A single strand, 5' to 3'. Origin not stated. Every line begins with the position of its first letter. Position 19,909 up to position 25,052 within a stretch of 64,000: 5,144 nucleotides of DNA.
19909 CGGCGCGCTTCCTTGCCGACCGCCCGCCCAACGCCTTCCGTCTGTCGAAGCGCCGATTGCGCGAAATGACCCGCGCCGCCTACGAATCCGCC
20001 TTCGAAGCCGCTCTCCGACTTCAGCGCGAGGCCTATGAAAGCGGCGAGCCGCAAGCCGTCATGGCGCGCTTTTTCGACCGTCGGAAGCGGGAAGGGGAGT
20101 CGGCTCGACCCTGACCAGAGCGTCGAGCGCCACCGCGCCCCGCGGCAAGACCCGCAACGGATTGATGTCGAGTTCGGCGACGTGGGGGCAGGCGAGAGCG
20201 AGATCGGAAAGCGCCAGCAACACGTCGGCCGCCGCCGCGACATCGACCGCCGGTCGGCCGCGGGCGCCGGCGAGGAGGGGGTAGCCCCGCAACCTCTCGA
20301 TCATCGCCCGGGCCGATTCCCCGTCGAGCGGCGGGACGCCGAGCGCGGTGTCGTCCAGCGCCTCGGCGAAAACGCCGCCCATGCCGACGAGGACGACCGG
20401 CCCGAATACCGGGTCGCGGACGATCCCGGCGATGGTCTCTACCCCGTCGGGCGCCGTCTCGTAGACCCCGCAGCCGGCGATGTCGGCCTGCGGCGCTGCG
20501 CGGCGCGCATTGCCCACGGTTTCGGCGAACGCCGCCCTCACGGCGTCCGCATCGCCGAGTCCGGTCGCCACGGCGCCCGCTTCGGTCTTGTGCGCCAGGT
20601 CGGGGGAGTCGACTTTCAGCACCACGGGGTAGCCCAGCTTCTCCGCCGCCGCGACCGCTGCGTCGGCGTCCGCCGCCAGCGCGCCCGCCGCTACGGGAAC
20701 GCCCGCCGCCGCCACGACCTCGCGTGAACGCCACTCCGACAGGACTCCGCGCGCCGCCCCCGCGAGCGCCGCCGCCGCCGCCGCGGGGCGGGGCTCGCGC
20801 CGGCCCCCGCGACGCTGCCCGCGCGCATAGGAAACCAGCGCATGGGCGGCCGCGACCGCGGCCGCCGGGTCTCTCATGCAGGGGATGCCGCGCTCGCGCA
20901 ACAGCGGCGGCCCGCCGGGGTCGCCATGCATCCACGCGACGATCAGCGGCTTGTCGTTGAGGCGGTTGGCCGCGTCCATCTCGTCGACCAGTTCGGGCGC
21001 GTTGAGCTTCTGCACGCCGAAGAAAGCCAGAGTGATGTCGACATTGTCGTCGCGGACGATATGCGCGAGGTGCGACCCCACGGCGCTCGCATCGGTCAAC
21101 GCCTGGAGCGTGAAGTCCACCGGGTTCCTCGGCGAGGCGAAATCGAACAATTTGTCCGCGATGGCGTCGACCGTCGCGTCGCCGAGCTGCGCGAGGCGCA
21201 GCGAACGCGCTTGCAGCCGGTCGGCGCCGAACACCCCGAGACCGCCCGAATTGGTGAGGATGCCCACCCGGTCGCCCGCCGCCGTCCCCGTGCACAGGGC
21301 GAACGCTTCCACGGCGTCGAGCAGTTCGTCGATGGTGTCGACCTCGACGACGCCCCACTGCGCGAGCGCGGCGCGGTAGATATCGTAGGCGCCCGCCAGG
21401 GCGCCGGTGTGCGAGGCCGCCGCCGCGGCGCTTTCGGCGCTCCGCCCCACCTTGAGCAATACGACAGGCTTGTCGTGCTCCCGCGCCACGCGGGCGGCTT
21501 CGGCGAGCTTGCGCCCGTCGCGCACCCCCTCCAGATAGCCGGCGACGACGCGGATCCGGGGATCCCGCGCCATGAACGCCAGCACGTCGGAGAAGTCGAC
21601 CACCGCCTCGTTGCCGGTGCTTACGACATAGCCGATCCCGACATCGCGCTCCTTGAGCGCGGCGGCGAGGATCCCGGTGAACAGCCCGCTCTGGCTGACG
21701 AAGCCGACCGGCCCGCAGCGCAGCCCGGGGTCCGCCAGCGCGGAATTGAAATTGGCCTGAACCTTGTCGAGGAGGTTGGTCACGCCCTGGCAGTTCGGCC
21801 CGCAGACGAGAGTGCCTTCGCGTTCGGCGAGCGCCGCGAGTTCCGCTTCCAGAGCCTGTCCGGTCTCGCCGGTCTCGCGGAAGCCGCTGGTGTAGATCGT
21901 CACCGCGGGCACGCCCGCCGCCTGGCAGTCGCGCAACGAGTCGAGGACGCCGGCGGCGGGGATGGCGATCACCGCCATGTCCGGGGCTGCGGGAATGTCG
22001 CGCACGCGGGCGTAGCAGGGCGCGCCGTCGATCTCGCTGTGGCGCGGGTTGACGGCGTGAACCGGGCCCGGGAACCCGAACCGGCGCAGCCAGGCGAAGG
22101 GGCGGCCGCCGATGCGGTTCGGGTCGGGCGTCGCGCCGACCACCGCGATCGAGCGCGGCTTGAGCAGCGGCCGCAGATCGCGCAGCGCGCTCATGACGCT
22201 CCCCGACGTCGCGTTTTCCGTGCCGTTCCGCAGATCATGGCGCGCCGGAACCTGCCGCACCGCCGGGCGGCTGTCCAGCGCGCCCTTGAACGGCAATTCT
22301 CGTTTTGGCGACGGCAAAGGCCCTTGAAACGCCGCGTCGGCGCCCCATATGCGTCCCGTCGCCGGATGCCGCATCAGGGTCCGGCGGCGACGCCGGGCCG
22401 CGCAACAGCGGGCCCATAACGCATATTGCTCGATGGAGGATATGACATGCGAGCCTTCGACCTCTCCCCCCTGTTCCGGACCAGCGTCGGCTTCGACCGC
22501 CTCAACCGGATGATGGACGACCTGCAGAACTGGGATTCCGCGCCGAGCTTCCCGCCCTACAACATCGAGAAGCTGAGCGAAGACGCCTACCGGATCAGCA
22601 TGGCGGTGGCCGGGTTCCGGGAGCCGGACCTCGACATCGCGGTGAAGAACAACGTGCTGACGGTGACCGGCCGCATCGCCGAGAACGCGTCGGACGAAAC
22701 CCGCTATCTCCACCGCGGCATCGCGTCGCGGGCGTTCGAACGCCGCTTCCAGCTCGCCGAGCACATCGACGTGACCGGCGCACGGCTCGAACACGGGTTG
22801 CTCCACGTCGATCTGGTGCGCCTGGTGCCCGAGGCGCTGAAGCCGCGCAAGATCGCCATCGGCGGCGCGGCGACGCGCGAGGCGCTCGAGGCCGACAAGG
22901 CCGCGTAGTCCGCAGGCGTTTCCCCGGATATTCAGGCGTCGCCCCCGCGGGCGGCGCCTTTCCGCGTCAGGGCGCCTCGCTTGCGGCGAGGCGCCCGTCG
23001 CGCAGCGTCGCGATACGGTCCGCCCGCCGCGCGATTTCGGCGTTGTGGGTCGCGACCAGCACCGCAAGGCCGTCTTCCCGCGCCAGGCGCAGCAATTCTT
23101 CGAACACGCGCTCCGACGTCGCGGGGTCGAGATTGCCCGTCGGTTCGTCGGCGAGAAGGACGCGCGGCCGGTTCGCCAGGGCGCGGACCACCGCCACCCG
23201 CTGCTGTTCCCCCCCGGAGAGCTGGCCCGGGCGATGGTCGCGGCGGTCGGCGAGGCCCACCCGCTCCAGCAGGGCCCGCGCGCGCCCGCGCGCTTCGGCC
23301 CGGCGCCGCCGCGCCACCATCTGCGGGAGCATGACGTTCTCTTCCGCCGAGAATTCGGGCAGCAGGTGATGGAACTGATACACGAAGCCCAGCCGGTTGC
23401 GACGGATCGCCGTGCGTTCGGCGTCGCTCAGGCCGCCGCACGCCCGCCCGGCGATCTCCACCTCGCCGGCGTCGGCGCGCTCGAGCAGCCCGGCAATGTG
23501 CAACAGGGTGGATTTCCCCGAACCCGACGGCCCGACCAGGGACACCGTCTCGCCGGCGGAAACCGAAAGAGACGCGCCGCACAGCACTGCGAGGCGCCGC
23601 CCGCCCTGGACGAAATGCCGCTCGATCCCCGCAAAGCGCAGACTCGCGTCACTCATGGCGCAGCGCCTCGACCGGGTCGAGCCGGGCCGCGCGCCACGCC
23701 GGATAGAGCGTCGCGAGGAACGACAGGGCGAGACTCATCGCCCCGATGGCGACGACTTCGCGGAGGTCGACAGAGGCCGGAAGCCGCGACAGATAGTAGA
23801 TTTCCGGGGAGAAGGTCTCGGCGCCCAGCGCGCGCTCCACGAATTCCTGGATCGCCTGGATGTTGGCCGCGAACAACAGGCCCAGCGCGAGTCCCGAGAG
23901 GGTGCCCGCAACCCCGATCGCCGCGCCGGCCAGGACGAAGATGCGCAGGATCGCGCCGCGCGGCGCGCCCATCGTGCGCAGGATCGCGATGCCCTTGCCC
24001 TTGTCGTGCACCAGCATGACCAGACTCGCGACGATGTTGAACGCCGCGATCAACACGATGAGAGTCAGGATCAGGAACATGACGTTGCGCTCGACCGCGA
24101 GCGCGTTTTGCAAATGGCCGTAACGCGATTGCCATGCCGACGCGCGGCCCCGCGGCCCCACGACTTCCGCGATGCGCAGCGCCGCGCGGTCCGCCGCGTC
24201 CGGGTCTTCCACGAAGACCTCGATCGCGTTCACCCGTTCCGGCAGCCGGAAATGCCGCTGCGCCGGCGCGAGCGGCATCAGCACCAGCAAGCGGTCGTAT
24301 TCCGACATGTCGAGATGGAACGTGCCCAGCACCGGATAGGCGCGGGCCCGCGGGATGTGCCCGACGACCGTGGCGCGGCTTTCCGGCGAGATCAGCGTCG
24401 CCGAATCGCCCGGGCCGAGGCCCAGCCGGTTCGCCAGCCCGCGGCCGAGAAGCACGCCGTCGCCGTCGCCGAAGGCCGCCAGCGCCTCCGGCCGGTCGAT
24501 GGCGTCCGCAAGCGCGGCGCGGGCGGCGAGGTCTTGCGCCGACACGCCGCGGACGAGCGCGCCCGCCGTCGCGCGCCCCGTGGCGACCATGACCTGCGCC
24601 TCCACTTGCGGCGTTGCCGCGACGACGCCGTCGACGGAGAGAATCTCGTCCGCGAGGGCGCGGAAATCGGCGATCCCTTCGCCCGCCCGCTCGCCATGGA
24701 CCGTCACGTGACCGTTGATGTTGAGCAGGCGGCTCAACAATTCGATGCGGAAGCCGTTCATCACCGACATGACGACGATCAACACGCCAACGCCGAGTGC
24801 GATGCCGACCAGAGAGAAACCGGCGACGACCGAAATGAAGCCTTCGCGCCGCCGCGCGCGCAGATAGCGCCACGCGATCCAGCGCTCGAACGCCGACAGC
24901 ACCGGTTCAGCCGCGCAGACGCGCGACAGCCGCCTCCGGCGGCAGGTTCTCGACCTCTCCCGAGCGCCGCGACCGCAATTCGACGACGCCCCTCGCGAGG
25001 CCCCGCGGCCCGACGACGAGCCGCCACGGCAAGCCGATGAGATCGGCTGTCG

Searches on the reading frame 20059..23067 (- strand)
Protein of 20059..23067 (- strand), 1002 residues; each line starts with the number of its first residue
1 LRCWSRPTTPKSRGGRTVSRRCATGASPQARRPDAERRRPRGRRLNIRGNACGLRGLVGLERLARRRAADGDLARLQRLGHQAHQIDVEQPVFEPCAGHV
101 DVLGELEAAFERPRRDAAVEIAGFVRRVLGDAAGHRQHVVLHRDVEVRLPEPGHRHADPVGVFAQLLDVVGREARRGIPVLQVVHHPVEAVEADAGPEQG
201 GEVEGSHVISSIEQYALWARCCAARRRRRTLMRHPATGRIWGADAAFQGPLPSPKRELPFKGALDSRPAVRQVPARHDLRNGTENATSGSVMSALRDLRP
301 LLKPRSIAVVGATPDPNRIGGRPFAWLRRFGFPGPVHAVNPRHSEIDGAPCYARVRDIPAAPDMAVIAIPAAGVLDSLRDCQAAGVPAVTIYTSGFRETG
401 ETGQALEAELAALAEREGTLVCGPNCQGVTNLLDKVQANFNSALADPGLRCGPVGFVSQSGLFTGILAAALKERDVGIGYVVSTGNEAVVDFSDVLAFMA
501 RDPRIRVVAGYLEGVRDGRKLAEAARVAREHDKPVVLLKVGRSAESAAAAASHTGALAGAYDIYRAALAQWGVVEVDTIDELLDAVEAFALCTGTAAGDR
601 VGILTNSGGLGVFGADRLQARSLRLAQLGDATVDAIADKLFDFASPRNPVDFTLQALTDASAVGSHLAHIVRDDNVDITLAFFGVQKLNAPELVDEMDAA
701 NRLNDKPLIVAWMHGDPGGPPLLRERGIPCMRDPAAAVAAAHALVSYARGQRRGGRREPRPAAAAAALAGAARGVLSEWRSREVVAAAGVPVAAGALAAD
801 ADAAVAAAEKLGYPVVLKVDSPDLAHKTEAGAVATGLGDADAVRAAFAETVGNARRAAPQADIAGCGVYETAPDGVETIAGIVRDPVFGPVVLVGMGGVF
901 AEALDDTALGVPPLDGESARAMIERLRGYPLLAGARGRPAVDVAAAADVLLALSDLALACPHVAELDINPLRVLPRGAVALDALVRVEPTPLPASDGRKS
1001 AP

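Call 37: search_protein_families(library=ncbifam, proteins=[window:20059-23067:-], max_evalue=1e-10)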
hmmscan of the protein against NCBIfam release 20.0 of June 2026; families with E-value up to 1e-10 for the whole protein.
window:20059-23067:- (1002 aa): 5 families
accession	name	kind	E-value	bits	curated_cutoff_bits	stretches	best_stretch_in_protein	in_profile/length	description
NF045494.1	AcCoALig_Archglob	equivalog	8.7e-116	387.9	1200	2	295-710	215-622/665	acetate--CoA ligase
TIGR02717.1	AcCoA-syn-alpha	equivalog_domain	5.5e-114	381.3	567.15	1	298-747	1-446/447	acetate--CoA ligase alpha subunit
NF045493.1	HydDutCoALig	equivalog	1.3e-112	377.7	1300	1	300-978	5-687/698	4-hydroxybutyrate--CoA ligase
NF045492.1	HydPropCoALig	equivalog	5.2e-109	365.5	1300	2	292-749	242-698/700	3-hydroxypropionate--CoA ligase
NF004230.0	PRK05678.1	equivalog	9.2e-13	48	336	1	341-558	41-252/291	succinate--CoA ligase subunit alpha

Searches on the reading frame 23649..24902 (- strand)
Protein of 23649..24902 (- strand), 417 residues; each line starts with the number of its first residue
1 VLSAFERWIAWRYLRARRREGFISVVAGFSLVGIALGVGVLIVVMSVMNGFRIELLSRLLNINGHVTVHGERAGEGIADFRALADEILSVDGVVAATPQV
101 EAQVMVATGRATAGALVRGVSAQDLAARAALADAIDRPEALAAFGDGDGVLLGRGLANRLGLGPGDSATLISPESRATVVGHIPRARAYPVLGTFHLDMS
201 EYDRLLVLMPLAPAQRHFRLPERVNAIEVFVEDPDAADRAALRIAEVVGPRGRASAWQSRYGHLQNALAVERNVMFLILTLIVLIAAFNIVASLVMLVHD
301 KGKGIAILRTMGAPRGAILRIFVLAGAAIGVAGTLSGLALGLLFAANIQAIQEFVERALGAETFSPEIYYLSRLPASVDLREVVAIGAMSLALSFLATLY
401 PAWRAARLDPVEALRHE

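Call 37: search_protein_families(library=ncbifam, proteins=[window:23649-24902:-], max_evalue=1e-10)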
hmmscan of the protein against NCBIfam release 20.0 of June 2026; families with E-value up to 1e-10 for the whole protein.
window:23649-24902:- (417 aa): 4 families
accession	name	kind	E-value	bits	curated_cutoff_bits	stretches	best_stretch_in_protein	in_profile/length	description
TIGR02212.1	lolCE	equivalog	4.8e-133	444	362.45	1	5-417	2-411/411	lipoprotein-releasing ABC transporter permease subunit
NF008357.0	PRK11146.1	exception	1.7e-82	277.5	439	1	7-414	7-411/414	lipoprotein-releasing ABC transporter permease subunit LolE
TIGR02213.1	lolE_release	exception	1.5e-79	267.8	540.35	1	8-414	5-408/411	lipoprotein-releasing ABC transporter permease subunit LolE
NF008076.0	PRK10814.1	exception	2.7e-61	207.8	473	1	7-417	7-399/399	lipoprotein-releasing ABC transporter permease subunit LolC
